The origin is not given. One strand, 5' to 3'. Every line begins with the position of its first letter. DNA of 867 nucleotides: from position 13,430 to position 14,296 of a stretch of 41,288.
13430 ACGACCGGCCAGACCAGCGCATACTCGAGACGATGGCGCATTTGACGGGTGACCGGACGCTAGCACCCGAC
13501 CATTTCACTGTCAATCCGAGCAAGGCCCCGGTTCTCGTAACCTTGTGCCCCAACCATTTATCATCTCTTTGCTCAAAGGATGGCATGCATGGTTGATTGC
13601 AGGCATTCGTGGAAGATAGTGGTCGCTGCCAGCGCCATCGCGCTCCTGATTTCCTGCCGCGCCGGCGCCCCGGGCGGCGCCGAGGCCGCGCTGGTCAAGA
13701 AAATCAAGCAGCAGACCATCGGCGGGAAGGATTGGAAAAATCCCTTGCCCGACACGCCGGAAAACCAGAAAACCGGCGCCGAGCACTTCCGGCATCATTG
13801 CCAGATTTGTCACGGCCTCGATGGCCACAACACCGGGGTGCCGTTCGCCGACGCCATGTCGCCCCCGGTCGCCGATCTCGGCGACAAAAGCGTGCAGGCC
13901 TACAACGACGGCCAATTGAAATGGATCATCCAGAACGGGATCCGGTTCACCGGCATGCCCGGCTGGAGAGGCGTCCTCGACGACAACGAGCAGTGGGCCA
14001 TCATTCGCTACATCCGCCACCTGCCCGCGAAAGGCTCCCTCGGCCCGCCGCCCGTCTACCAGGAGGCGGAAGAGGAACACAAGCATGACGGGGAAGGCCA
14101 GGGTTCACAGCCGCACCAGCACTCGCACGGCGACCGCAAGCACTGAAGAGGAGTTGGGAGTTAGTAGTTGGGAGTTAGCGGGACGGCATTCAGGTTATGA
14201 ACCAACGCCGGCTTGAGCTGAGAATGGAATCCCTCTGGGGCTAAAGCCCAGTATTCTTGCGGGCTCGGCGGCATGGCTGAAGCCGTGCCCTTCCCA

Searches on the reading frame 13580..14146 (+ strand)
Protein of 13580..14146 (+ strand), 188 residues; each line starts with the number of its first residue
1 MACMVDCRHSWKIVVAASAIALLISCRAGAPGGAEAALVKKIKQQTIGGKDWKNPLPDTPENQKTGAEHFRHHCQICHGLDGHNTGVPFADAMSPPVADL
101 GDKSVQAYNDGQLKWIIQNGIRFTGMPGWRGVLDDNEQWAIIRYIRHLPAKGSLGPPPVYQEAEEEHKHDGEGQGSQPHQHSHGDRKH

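Call 52: search_protein_families(library=pfam, proteins=[window:13580-14146:+], max_evalue=0.00001)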
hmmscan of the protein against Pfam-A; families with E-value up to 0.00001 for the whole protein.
window:13580-14146:+ (188 aa): 2 families
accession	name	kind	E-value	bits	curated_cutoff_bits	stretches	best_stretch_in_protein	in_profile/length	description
PF13442.11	Cytochrome_CBB3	-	1.1e-13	51.7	27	1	62-145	2-68/68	Cytochrome C oxidase, cbb3-type, subunit III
PF00034.26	Cytochrom_C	-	1.2e-08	36.5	21.3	1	65-148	3-89/90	Cytochrome c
